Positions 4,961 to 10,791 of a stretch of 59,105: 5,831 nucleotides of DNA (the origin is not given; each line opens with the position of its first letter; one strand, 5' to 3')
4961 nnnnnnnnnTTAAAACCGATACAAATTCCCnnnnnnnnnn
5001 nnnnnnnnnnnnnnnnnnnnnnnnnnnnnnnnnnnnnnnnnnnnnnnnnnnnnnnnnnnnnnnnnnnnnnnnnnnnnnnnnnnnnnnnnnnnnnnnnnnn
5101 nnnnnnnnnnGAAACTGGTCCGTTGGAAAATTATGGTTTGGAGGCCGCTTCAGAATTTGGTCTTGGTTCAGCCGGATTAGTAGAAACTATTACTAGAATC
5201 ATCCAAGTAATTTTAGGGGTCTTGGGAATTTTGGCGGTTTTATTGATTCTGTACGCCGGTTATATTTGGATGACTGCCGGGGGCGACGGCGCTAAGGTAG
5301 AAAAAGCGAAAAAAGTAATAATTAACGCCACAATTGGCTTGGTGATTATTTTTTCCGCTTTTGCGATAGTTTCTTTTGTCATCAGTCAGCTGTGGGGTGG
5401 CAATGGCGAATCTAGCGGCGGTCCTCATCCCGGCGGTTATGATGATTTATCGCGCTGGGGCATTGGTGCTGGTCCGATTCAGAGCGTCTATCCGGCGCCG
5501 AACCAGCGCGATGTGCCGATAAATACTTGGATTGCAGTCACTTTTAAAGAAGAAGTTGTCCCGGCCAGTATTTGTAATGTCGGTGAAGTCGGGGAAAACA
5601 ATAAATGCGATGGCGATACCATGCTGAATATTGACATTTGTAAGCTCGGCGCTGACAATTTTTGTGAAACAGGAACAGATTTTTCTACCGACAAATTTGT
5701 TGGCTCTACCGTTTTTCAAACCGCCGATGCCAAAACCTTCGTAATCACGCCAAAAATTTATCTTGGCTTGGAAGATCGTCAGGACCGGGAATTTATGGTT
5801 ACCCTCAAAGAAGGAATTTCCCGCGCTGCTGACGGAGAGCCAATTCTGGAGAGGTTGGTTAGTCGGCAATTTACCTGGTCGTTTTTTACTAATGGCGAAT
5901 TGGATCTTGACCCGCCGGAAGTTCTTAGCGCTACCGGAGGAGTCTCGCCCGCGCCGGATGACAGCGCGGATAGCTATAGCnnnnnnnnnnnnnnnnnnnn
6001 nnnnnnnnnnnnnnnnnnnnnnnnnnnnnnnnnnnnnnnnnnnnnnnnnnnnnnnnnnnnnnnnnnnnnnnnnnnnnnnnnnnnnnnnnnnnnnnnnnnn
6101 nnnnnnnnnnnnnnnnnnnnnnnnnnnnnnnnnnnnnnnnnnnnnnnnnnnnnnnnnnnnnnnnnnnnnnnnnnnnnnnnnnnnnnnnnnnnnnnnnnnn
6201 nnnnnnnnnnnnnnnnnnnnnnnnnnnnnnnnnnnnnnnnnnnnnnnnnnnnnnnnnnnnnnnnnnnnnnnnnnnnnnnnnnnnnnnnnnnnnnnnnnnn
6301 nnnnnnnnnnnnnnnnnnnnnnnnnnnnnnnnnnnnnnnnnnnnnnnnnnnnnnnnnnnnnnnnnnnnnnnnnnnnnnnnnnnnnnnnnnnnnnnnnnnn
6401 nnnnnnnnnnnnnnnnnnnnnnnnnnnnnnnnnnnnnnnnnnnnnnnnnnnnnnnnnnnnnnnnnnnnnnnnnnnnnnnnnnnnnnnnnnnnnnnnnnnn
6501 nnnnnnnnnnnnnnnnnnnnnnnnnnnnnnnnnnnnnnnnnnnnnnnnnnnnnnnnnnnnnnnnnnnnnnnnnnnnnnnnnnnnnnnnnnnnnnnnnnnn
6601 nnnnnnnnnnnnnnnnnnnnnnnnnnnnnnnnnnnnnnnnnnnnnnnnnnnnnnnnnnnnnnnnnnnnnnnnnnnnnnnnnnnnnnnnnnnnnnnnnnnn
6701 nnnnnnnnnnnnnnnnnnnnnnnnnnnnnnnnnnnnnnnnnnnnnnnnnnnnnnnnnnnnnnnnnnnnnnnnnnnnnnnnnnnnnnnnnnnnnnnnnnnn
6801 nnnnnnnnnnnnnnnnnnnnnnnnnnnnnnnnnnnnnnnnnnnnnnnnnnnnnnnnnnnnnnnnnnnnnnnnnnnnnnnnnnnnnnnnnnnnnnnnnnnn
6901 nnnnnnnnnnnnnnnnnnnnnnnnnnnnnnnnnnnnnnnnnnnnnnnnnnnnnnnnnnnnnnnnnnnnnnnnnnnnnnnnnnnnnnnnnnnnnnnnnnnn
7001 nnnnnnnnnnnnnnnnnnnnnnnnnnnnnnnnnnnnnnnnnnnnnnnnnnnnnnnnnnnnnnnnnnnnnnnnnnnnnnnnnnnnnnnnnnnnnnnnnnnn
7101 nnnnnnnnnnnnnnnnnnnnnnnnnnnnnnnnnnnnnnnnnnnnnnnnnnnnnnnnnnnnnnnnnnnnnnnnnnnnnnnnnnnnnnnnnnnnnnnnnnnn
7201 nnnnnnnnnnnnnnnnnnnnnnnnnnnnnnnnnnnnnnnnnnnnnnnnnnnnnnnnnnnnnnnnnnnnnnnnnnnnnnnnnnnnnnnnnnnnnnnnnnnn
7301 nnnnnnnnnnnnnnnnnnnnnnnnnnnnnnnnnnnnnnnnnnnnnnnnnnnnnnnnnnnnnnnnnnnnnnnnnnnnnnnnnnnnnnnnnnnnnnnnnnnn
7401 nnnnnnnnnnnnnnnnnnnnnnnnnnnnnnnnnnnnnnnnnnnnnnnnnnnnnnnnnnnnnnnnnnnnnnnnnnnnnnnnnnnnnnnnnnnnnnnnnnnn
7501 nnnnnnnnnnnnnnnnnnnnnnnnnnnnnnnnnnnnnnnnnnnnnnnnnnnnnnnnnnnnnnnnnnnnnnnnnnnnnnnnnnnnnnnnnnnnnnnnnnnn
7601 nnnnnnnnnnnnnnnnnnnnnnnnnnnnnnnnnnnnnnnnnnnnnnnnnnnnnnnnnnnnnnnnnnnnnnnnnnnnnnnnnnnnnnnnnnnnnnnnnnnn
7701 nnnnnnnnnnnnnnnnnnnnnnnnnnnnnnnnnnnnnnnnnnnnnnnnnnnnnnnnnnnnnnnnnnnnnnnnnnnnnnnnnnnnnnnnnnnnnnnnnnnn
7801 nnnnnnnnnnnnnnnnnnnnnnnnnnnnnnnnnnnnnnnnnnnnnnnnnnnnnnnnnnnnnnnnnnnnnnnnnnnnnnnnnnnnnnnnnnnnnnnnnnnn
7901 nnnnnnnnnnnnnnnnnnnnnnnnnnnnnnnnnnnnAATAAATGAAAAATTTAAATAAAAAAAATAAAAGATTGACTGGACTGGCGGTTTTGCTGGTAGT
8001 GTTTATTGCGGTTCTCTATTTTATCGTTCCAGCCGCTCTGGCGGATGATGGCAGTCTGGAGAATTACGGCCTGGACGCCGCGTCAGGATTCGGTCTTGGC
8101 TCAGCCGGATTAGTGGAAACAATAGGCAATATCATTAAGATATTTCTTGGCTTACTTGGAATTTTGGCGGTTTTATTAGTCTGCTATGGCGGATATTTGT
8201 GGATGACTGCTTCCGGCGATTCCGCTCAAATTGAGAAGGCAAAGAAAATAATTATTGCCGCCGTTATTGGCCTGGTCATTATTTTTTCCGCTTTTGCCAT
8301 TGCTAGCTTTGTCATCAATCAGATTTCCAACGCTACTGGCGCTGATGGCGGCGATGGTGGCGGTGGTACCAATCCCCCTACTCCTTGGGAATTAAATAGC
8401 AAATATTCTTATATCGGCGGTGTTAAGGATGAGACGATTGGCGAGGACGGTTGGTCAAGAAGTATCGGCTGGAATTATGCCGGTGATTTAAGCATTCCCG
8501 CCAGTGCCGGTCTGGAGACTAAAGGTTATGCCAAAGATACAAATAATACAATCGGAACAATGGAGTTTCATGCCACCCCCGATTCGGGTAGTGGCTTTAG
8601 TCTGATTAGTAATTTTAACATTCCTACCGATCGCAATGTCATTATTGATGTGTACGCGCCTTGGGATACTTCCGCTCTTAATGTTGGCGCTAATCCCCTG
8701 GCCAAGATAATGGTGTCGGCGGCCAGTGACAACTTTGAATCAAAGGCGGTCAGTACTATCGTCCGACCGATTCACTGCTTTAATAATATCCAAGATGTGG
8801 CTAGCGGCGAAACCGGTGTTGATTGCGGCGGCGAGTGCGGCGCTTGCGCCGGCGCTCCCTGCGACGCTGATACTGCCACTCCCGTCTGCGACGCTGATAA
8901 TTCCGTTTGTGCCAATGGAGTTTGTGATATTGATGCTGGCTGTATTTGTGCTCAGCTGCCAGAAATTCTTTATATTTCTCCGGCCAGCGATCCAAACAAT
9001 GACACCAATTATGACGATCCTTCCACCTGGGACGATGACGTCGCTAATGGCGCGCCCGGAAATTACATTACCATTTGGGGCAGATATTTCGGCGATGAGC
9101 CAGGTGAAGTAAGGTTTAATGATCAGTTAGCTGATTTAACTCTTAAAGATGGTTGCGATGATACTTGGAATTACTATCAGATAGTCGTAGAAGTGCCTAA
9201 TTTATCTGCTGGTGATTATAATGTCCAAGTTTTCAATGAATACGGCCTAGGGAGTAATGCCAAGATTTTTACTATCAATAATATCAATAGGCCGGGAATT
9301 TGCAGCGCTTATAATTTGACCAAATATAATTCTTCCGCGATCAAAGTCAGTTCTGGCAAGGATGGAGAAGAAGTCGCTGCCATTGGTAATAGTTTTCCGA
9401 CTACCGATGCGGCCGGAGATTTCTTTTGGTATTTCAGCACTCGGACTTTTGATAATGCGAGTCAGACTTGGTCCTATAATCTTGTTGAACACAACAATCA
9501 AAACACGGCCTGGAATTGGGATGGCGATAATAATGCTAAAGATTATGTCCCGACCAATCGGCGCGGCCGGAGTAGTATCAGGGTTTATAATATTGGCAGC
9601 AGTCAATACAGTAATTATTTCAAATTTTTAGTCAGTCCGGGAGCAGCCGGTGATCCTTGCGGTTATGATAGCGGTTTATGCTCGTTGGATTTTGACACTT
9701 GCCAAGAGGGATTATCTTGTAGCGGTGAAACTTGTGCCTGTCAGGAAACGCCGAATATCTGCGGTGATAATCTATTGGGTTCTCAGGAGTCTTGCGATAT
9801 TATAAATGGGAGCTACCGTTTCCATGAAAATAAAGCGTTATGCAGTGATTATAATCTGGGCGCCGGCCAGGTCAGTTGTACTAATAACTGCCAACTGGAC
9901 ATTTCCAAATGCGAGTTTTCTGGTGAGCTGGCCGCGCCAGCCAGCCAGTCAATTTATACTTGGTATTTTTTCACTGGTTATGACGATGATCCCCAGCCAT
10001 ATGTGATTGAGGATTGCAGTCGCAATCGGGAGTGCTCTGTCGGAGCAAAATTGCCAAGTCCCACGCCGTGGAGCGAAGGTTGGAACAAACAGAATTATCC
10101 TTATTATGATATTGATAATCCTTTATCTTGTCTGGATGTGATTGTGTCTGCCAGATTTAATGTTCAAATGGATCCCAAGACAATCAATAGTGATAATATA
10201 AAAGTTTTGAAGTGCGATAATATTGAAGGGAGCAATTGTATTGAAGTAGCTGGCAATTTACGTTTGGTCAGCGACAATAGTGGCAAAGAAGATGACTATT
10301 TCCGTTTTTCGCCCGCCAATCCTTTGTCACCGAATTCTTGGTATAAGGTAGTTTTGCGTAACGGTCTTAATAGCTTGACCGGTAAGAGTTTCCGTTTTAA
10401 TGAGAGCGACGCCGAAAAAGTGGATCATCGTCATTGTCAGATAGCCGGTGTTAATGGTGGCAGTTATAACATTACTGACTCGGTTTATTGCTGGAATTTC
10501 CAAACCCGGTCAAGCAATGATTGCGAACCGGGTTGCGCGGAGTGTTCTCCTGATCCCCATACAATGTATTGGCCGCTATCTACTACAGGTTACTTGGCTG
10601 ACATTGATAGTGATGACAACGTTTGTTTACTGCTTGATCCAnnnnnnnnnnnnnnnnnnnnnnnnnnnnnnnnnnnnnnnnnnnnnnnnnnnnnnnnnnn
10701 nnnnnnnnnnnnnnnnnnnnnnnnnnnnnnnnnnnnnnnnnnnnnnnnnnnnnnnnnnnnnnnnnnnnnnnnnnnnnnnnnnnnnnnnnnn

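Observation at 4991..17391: Four-gene surface cassette: VirB2/TrbC-like pilins carrying 0.85k and 2.4k residue cargoes, plus Ca-binding membrane partners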

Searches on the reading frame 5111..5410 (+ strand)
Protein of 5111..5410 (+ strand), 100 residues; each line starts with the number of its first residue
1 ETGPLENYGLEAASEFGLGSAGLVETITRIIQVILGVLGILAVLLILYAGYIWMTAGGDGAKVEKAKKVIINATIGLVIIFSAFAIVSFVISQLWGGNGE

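Call 44: search_protein_representatives(protein=window:5111-5410:+)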
Query: 100 residues. Proteins with E-value up to 0.001 (for the whole library): 34076; up to 1e-10: 5591; up to 1e-30: 9. The best 150 are listed.
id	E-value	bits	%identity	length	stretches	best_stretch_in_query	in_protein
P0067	3.1e-44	165.4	31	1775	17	27-93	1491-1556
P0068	1.6e-39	150.3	37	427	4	24-91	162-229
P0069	2.1e-38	146.7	33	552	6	19-92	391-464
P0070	1.0e-37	144.5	33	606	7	22-92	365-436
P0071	1.1e-33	131.6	36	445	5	19-94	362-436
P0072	3.2e-33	130.1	33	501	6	22-94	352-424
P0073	4.2e-33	129.7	31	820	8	23-92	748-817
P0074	4.0e-32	126.6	31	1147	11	27-89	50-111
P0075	1.6e-31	124.7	46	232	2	12-93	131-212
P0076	3.9e-30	120.2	44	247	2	21-93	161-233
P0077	4.4e-30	120.0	44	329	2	13-99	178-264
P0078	4.6e-30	120.0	48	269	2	26-94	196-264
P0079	5.2e-30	119.8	46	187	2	15-96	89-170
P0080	2.9e-29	117.4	71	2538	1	2-95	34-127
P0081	5.9e-29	116.4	27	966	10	26-92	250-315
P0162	8.9e-21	90.2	61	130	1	16-98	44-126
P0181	4.1e-20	88.1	55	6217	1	5-99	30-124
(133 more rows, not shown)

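Call 51: find_encoding_contigs(protein=P0162, flank=10000, max_places=2)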
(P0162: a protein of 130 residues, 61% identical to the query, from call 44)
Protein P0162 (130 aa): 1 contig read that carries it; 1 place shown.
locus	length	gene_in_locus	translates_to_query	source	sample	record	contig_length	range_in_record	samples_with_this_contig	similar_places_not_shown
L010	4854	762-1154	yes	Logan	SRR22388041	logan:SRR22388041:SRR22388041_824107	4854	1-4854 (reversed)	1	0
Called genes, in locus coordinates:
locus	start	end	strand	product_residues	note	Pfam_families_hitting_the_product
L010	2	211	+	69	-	?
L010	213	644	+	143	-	PF18895:T4SS_pilin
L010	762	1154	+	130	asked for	PF04956:TrbC (weak), PF18895:T4SS_pilin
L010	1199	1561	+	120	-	PF18895:T4SS_pilin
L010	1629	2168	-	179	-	-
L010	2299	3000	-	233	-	PF00535:Glycos_transf_2, PF13641:Glyco_tranf_2_3 (weak)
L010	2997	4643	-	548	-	-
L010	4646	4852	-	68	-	?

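Call 99: search_dna_similar(query=window:5111-5410:+, collection=plasmids, mode=protein, max_evalue=0.01, max_rows=10)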
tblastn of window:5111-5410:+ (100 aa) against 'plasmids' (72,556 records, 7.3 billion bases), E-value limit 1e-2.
No match.

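Call 100: search_dna_similar(query=window:5111-5410:+, collection=phages, mode=protein, max_evalue=0.01, max_rows=10)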
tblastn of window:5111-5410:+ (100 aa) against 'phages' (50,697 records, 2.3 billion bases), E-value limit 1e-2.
No match.

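Call 101: find_encoding_contigs(protein=P0067, flank=10000, max_places=1)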
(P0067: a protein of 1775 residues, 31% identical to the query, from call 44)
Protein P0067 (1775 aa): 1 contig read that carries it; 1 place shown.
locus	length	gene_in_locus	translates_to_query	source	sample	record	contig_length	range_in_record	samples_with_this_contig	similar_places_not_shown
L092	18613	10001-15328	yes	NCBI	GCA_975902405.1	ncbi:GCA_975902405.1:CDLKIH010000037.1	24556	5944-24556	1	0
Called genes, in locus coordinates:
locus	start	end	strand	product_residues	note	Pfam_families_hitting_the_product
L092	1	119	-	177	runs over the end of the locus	PF02441:Flavoprotein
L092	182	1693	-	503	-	PF20123:DUF6513 (weak), PF00809:Pterin_bind, PF14251:PterinBD-DUF4346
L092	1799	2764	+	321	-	PF09822:ABC_transp_aux (faint)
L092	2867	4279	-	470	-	PF25596:CPSase_L_D1, PF02222:ATP-grasp, PF02786:CPSase_L_D2, PF07478:Dala_Dala_lig_C, PF02787:CPSase_L_D3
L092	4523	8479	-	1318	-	PF05048:NosD, PF13229:Beta_helix, PF05048:NosD, PF13229:Beta_helix, PF05048:NosD, PF13229:Beta_helix, PF05048:NosD (weak)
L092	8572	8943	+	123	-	PF13742:tRNA_anti_2 (faint), PF01336:tRNA_anti-codon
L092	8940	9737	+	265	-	PF06023:Csa1 (weak), PF12705:PDDEXK_1, PF01930:Cas_Cas4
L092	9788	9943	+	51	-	PF00832:Ribosomal_L39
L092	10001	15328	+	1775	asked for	PF04956:TrbC, PF18895:T4SS_pilin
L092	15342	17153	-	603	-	PF00361:Proton_antipo_M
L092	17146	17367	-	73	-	-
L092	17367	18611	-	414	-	?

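Call 102: find_encoding_contigs(protein=P0181, flank=10000, max_places=1)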
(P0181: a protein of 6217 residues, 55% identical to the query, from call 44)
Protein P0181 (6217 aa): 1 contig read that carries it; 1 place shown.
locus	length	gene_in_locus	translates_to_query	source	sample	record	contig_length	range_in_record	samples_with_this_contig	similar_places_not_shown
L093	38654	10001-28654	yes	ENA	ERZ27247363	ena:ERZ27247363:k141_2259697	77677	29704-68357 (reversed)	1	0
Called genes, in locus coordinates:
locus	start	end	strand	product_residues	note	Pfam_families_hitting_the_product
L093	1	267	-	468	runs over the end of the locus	PF00350:Dynamin_N (faint), PF01926:MMR_HSR1, PF02421:FeoB_N, PF00009:GTP_EFTU, PF00071:Ras (weak), PF01926:MMR_HSR1, PF02421:FeoB_N, PF14714:KH_dom-like, +4 more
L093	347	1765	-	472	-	PF03816:LytR_cpsA_psr, PF13399:LytR_C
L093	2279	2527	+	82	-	-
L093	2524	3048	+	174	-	PF00293:NUDIX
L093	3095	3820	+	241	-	PF03009:GDPD, PF13653:GDPD_2 (faint)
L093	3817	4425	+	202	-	PF10502:Peptidase_S26, PF00717:Peptidase_S24 (weak)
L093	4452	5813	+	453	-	PF13393:tRNA-synt_His, PF00587:tRNA-synt_2b, PF03129:HGTP_anticodon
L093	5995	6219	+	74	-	PF01165:Ribosomal_S21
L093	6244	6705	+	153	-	PF09424:YqeY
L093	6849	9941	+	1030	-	PF18895:T4SS_pilin, PF13205:Big_5 (faint)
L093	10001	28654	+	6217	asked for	PF18895:T4SS_pilin (weak), PF11617:Cu-binding_MopE (faint), PF13948:DUF4215 (weak), PF13385:Laminin_G_3, PF17957:Big_7, PF00041:fn3 (weak)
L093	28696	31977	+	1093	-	-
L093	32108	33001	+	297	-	PF18884:TSP3_bac (weak)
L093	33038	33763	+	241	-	PF18884:TSP3_bac (weak)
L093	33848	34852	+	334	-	-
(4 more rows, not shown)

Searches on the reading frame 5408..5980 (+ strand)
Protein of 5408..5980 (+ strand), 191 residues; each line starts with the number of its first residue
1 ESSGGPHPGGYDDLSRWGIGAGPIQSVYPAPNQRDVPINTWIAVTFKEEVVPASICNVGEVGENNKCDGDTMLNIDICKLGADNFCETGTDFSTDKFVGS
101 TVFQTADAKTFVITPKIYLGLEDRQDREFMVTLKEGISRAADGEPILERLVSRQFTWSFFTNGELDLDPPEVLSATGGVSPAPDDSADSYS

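Call 77: search_protein_families(library=pfam, proteins=[window:5408-5980:+], max_evalue=0.01)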
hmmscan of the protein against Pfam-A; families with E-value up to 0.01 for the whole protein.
window:5408-5980:+ (191 aa): 1 family
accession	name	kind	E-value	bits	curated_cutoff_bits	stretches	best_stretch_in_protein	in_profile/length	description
PF13205.12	Big_5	-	4.7e-05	24.5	23.6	1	24-141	7-91/105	Bacterial Ig-like domain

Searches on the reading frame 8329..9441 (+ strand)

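Call 77: search_protein_families(library=pfam, proteins=[window:8329-9441:+], max_evalue=0.01)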
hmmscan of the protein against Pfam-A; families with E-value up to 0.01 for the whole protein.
window:8329-9441:+ (371 aa): 1 family
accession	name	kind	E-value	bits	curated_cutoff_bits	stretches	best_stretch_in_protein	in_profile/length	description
PF01833.30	TIG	-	3.2e-06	27.5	20.9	1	242-311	12-79/84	IPT/TIG domain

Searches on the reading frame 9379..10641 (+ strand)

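Call 77: search_protein_families(library=pfam, proteins=[window:9379-10641:+], max_evalue=0.01)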
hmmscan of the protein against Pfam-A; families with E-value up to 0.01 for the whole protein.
window:9379-10641:+ (421 aa): 1 family
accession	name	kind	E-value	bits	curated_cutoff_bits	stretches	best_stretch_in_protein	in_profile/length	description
PF13205.12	Big_5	-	0.00019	22.5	23.6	1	256-336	25-93/105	Bacterial Ig-like domain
